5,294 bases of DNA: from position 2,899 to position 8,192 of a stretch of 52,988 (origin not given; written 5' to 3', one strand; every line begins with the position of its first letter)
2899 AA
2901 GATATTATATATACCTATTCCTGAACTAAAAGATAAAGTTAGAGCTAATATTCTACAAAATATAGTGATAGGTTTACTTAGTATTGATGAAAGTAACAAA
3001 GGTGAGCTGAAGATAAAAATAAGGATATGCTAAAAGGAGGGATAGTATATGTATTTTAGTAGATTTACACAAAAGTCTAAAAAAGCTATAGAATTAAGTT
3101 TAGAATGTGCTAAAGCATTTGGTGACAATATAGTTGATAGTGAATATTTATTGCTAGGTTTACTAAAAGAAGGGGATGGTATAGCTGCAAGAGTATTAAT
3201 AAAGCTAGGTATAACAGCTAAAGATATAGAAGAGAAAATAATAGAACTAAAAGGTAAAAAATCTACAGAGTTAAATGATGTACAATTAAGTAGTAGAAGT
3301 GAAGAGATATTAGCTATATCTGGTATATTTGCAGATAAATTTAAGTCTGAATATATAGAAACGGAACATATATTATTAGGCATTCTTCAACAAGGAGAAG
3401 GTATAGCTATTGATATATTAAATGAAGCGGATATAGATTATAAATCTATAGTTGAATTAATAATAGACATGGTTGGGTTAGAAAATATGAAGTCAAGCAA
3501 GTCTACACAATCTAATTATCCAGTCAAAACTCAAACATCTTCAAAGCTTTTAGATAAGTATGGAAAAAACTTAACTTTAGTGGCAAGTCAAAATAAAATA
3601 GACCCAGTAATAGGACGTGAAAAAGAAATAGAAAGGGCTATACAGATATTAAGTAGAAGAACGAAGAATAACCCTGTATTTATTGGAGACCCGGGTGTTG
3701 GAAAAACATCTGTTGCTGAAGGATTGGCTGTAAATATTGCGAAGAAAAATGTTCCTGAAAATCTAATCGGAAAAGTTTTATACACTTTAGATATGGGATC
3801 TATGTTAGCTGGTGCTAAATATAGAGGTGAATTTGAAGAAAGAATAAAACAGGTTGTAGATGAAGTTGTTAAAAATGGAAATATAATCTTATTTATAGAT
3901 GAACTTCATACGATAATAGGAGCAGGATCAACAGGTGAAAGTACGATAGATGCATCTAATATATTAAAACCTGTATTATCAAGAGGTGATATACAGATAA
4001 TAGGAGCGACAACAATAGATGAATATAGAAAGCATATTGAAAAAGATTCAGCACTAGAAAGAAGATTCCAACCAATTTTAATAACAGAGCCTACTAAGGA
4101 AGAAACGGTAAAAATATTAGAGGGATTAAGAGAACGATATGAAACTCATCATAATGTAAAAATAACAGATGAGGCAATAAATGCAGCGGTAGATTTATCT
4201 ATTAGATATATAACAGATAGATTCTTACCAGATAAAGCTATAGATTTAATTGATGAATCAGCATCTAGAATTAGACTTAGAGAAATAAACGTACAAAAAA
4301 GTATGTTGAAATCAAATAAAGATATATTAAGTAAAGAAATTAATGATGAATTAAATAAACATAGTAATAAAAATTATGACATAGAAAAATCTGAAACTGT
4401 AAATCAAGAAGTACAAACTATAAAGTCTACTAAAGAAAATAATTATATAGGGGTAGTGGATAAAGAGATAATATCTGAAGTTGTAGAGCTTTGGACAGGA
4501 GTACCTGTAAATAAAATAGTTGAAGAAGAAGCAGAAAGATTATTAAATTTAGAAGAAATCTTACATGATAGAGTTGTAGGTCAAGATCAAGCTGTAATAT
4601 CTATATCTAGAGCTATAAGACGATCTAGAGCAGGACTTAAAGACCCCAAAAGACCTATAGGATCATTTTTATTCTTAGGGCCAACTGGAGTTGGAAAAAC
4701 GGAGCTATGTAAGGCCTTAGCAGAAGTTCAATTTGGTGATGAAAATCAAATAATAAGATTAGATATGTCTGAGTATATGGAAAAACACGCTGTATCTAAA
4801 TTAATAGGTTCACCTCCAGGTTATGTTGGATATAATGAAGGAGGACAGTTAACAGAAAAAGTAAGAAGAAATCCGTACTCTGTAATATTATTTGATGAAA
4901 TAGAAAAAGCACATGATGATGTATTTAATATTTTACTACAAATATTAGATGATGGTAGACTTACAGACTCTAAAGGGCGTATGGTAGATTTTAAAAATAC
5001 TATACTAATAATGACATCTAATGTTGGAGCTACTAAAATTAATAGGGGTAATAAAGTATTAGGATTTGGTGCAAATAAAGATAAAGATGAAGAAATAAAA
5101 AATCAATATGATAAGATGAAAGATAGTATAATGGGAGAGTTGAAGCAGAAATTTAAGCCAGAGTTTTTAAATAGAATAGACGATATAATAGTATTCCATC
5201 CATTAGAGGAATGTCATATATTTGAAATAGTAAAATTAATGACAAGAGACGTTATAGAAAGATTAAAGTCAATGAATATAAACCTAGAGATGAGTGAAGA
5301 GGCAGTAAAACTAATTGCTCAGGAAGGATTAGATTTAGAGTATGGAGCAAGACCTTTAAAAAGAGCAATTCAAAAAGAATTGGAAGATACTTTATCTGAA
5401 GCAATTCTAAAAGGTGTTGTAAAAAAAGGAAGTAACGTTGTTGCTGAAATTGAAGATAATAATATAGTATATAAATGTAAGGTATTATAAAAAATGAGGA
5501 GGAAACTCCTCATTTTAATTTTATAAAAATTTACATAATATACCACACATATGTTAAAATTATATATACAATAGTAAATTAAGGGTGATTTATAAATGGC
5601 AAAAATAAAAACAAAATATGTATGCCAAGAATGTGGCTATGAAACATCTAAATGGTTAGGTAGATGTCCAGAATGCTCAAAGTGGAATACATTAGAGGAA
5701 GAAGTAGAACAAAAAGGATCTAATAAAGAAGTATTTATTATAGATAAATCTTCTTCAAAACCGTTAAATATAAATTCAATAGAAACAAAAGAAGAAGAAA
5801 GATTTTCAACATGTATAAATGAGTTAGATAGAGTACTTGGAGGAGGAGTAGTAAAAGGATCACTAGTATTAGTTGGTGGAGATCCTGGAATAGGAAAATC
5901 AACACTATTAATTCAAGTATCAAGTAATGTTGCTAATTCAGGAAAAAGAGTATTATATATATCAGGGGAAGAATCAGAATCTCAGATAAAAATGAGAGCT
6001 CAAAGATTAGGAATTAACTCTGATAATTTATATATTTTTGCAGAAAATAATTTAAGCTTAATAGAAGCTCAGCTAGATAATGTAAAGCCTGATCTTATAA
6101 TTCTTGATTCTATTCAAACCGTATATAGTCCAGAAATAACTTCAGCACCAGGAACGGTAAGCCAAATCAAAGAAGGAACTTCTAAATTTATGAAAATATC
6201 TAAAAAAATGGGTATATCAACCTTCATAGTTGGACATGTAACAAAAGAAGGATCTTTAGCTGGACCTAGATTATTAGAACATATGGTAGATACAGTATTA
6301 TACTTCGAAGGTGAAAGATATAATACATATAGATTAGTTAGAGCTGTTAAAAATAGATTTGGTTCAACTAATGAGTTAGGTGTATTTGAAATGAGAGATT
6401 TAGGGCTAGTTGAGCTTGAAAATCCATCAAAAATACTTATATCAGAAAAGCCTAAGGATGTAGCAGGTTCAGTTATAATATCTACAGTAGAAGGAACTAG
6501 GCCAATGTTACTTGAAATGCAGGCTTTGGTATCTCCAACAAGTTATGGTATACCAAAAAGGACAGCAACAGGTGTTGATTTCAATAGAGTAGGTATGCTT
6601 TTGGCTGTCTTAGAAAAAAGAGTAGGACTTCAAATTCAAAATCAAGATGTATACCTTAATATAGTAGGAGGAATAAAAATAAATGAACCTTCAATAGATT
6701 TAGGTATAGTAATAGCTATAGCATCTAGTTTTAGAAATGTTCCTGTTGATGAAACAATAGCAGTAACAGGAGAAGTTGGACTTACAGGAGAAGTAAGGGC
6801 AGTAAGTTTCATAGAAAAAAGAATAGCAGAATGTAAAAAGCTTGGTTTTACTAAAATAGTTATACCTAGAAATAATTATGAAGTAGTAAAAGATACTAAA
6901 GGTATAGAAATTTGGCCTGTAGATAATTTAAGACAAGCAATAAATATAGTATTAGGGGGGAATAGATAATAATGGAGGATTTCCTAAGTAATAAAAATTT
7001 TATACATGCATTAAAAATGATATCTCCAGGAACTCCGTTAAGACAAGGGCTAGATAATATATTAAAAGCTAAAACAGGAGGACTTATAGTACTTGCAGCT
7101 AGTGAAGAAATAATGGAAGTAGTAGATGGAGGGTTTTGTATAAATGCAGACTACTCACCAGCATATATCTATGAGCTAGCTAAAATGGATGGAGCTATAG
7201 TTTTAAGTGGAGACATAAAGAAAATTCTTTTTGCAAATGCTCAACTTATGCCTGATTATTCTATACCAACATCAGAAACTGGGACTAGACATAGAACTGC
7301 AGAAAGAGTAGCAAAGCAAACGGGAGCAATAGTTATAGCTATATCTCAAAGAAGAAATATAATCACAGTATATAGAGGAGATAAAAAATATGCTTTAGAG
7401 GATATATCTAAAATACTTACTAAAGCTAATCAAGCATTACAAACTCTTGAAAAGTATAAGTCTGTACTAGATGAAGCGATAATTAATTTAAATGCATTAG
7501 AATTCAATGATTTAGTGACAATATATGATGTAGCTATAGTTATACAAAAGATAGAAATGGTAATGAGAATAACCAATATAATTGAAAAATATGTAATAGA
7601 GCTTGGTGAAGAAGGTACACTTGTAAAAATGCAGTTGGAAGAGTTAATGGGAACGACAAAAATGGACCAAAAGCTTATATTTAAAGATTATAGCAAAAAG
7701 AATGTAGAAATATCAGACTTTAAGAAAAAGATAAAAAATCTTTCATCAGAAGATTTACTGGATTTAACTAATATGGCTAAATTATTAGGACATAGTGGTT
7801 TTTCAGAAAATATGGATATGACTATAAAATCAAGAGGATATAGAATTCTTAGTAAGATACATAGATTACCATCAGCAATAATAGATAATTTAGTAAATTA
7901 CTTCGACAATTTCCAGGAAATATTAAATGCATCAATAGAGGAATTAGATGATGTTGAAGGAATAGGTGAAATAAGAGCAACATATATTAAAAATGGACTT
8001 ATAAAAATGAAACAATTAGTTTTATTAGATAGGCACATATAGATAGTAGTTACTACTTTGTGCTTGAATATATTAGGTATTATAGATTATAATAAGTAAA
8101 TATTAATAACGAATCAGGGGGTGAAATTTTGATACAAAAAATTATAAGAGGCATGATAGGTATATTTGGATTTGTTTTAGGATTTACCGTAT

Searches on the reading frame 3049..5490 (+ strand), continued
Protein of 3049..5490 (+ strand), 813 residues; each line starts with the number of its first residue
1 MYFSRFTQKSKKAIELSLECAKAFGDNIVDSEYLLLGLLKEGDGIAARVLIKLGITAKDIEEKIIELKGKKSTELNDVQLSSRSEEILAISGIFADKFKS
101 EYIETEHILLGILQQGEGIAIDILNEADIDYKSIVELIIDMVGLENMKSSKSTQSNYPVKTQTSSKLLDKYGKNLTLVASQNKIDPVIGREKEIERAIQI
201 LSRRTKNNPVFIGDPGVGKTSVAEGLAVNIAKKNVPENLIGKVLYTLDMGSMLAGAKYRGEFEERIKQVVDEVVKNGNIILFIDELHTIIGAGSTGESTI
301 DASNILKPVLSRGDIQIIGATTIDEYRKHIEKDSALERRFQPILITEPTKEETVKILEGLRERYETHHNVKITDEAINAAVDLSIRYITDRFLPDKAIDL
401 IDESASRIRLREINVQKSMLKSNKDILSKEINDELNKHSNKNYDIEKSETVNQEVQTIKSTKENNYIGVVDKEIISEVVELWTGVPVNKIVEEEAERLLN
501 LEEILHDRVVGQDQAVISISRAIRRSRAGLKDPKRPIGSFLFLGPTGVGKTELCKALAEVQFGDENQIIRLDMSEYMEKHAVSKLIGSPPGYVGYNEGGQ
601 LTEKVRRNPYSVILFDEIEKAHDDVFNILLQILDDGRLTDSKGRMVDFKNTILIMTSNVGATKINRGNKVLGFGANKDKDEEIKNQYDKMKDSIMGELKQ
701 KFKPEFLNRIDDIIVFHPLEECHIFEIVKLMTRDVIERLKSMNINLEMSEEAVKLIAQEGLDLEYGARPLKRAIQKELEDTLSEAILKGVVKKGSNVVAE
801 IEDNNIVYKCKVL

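Call 49: find_encoding_contigs(protein=P0127, flank=6000, max_places=2)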
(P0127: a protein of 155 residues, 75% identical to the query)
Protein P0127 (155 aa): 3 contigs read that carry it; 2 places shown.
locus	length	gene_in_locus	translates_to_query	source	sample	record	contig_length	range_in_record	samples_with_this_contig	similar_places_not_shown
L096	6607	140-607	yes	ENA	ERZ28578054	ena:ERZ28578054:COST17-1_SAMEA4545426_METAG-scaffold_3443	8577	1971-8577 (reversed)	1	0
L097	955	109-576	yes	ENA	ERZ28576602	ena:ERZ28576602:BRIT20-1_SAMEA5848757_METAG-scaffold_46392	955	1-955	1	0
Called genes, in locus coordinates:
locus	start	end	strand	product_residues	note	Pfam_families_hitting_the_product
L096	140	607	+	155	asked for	PF05848:CtsR, PF17727:CtsR_C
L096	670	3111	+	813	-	PF02861:Clp_N, PF00158:Sigma54_activat (faint), PF00004:AAA, PF17871:AAA_lid_9, PF07724:AAA_2, PF00004:AAA, PF07728:AAA_5, PF10431:ClpB_D2-small, +9 more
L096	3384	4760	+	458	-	PF18073:Zn_ribbon_LapB, PF00154:RecA_N (weak), PF13481:AAA_25, PF03796:DnaB_C, PF06745:ATPase, PF23442:DUF7125 (weak), PF13541:ChlI, PF05362:Lon_C, +1 more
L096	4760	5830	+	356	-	PF02457:DAC, PF10635:DisA-linker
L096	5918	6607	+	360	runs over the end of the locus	PF27675:YCF81_N, PF01938:TRAM (faint), PF01850:PIN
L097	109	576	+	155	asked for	PF05848:CtsR, PF17727:CtsR_C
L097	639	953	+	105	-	PF02861:Clp_N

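Call 50: find_encoding_contigs(protein=P0141, flank=6000, max_places=2)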
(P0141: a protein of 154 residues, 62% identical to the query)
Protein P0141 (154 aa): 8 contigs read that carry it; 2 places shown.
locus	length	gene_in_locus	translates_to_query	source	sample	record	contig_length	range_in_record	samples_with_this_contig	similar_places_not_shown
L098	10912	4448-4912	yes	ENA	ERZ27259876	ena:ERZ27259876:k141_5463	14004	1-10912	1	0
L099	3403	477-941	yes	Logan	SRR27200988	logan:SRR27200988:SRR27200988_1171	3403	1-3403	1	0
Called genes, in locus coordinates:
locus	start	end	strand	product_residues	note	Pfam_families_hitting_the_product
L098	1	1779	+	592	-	?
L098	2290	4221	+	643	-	PF00009:GTP_EFTU, PF01926:MMR_HSR1, PF22042:EF-G_D2, PF03144:GTP_EFTU_D2 (weak), PF14492:EFG_III, PF03764:EFG_IV, PF00679:EFG_C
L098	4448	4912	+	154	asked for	PF05848:CtsR, PF17727:CtsR_C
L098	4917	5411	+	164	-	PF02151:UVR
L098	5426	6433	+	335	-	PF00217:ATP-gua_Ptrans, PF27454:McsB_C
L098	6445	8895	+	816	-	PF02861:Clp_N, PF00004:AAA, PF17871:AAA_lid_9, PF02151:UVR, PF00004:AAA, PF07724:AAA_2, PF07728:AAA_5, PF10431:ClpB_D2-small, +10 more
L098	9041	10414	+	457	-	PF18073:Zn_ribbon_LapB, PF00154:RecA_N (weak), PF13481:AAA_25, PF03796:DnaB_C, PF06745:ATPase, PF23442:DUF7125 (weak), PF13541:ChlI, PF05362:Lon_C, +1 more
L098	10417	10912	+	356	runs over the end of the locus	PF02457:DAC, PF10635:DisA-linker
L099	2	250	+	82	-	?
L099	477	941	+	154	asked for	PF05848:CtsR, PF17727:CtsR_C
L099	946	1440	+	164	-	PF02151:UVR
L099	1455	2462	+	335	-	PF00217:ATP-gua_Ptrans, PF27454:McsB_C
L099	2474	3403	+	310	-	?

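Call 59: search_protein_families(library=pfam, proteins=[L090:2658-3125:+, L086:7468-7935:+, L092:6476-7012:+, L092:7028-8029:+], max_evalue=0.001)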
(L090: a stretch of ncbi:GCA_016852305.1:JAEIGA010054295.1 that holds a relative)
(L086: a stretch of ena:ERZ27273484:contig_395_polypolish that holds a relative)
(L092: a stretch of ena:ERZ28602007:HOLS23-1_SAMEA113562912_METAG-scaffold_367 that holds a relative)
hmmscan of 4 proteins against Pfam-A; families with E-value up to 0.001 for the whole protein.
L090:2658-3125:+ (156 aa): 2 families
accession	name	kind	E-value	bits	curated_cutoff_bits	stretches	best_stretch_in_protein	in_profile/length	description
PF05848.17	CtsR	-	1.3e-32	112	23.1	1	3-71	1-71/72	CtsR N-terminal HTH domain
PF17727.6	CtsR_C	-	2.4e-16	60.2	23.8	1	77-146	3-71/72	CtsR C-terminal dimerization domain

L086:7468-7935:+ (156 aa): 2 families
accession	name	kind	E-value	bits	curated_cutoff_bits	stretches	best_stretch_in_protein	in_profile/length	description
PF05848.17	CtsR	-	4.7e-30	103.8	23.1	1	5-71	1-71/72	CtsR N-terminal HTH domain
PF17727.6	CtsR_C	-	3.5e-17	62.8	23.8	1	76-146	2-71/72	CtsR C-terminal dimerization domain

L092:6476-7012:+ (179 aa): 1 family
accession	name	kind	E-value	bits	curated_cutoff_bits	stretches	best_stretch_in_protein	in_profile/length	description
PF02151.25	UVR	-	2.8e-06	27.3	21.5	1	143-176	2-35/36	UvrB/uvrC motif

L092:7028-8029:+ (334 aa): 1 family
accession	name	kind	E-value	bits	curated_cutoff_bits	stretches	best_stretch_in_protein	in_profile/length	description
PF00217.24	ATP-gua_Ptrans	-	5.7e-52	176.5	22.4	1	48-234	14-202/203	ATP:guanido phosphotransferase, C-terminal catalytic domain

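Call 60: search_protein_families(library=ncbifam, proteins=[window:3049-5490:+, L090:2658-3125:+], max_evalue=1e-10)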
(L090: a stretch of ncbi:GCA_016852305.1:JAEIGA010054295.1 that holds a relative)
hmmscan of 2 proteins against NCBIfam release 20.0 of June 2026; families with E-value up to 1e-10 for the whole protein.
window:3049-5490:+ (813 aa): 8 families
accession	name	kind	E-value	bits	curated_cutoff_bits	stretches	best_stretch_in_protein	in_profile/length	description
TIGR03346.1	chaperone_ClpB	equivalog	1.9e-291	969.4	1232.1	2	448-808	504-852/853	ATP-dependent chaperone ClpB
TIGR02639.1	ClpA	equivalog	2.5e-240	799.6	993.15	1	8-799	3-732/734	ATP-dependent Clp protease ATP-binding subunit ClpA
NF008118.0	PRK10865.1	equivalog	5.3e-238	792.1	1417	2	469-808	531-855/857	ATP-dependent chaperone ClpB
NF033606.1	heat_AAA_ClpK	exception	1.4e-223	744.7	1900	1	4-804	110-901/949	heat shock survival AAA family ATPase ClpK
TIGR03345.1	VI_ClpV1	equivalog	3.3e-221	736.9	884.95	2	8-459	3-460/852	type VI secretion system ATPase TssH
NF033607.0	disagg_AAA_ClpG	exception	1.4e-218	728.2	1900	1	8-798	91-873/932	AAA family protein disaggregase ClpG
NF008263.0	PRK11034.1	equivalog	1.7e-183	611.5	1350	2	101-420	101-421/758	ATP-dependent Clp protease ATP-binding subunit ClpA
NF003745.1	PRK05342.1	equivalog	3.3e-14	52.6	359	0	666-785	259-383/418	ATP-dependent Clp protease ATP-binding subunit ClpX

L090:2658-3125:+ (156 aa): 0 families

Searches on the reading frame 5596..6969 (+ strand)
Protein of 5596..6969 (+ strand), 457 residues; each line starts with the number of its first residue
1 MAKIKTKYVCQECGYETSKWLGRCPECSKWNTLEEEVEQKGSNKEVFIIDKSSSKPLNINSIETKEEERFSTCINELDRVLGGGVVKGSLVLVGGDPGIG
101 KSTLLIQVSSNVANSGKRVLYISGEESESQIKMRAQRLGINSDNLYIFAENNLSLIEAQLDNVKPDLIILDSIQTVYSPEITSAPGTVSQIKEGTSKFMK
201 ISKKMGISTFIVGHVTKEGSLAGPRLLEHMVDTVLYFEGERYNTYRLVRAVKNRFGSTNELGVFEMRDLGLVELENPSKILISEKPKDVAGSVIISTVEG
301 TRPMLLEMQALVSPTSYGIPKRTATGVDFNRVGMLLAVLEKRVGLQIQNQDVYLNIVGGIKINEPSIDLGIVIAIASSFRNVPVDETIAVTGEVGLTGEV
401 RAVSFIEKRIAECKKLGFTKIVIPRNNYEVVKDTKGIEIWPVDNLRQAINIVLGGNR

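Call 7: search_protein_families(library=pfam, proteins=[window:5596-6969:+], max_evalue=10)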
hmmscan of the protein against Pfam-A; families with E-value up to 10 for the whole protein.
window:5596-6969:+ (457 aa): 38 families (the best 25 are shown)
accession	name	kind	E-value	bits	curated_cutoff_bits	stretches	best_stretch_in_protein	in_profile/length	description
PF06745.19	ATPase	-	2.3e-17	63.6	26.6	2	71-158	2-88/231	KaiC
PF13481.12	AAA_25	-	6.9e-15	55.6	27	1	69-219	14-194/195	AAA domain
PF18073.7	Zn_ribbon_LapB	-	3.9e-13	49.3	25.7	1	8-35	1-28/28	Rubredoxin metal binding domain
PF05362.19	Lon_C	-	1.1e-10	41.9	21.1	1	349-449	93-199/205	Lon protease (S16) C-terminal proteolytic domain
PF13541.12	ChlI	-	7.5e-10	39.2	27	1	341-427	35-121/121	Subunit ChlI of Mg-chelatase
PF03796.21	DnaB_C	-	2e-08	34.4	27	1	71-165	3-101/255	DnaB-like helicase C terminal domain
PF00154.27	RecA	-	5.4e-07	29.8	27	1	63-176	26-142/262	recA bacterial DNA recombination protein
PF25199.1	nSTAND_NTPase5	-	1.2e-06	28.9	34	1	88-151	41-104/145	Novel STAND NTPase 5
PF13191.12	AAA_16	-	0.00045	21.2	32.6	1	77-127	12-61/167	AAA ATPase domain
PF08423.17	Rad51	-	0.0022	17.8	22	1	70-207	8-167/244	Rad51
PF03266.21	NTPase_1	-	0.0034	17.7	23.9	1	91-128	2-39/168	NTPase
PF13173.12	AAA_14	-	0.004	17.6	27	1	91-176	5-74/129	AAA domain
PF20720.3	nSTAND3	-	0.0073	16.4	27.2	1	89-124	18-53/155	Novel STAND NTPase 3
PF13604.12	AAA_30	-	0.0074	16.5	27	1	90-171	20-95/191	AAA domain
PF23442.1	DUF7125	-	0.011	15.3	29.1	1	69-105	3-38/207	Family of unknown function (DUF7125)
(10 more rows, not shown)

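Call 13: find_encoding_contigs(protein=window:5596-6969:+, flank=10000, max_places=8)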
Protein window:5596-6969:+ (457 aa): 1 contig read that carries it; 1 place shown.
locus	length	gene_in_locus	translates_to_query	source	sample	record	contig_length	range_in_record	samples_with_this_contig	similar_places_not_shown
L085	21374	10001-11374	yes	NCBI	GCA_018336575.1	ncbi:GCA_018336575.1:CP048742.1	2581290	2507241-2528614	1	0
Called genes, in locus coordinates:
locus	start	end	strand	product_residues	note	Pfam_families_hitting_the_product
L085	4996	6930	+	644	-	-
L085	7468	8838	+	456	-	PF02861:Clp_N, PF05621:TniB (faint), PF00004:AAA, PF17871:AAA_lid_9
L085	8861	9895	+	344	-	-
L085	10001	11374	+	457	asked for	PF18073:Zn_ribbon_LapB, PF00154:RecA_N (weak), PF13481:AAA_25, PF03796:DnaB_C, PF06745:ATPase, PF23442:DUF7125 (weak), PF13541:ChlI, PF05362:Lon_C, +1 more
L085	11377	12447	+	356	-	PF02457:DAC, PF10635:DisA-linker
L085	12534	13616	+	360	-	PF27675:YCF81_N, PF01850:PIN, PF01938:TRAM (weak)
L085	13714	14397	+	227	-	PF00483:NTP_transferase, PF01128:IspD, PF12804:NTP_transf_3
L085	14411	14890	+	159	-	PF02542:YgbB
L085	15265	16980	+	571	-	PF00587:tRNA-synt_2b, PF04073:tRNA_edit, PF03129:HGTP_anticodon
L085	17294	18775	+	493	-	PF00749:tRNA-synt_1c, PF19269:Anticodon_2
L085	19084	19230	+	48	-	-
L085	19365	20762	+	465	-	PF00133:tRNA-synt_1 (faint), PF01406:tRNA-synt_1e, PF01921:tRNA-synt_1f (faint), PF09334:tRNA-synt_1g, PF09190:DALR_2, PF23493:CysS_C (weak)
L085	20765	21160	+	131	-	PF00636:Ribonuclease_3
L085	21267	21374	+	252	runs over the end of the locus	PF02511:Thy1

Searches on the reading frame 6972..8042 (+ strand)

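Call 7: search_protein_families(library=pfam, proteins=[window:6972-8042:+], max_evalue=10)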
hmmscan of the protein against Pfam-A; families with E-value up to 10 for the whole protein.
window:6972-8042:+ (356 aa): 7 families
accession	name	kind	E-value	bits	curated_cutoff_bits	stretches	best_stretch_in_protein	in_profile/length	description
PF10635.14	DisA-linker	-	2.3e-51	173.7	25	1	142-279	1-140/142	DisA bacterial checkpoint controller linker region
PF02457.21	DAC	-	8e-28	96.9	27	1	25-138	2-118/119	DisA bacterial checkpoint controller nucleotide-binding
PF12826.13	HHH_2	-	2.2e-05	25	27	1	306-340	18-52/64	Helix-hairpin-helix motif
PF00633.29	HHH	-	0.00015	21.8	24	1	314-336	2-24/30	Helix-hairpin-helix motif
PF14520.12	HHH_5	-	0.005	17.7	27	1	303-340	14-52/57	Helix-hairpin-helix domain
PF20582.4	UPF0758_N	-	0.07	13.7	27.1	1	307-336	48-76/77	UPF0758 N-terminal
PF23739.1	HTH_72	-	0.35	11.3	27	1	214-259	23-68/70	HTH 3-helical bundle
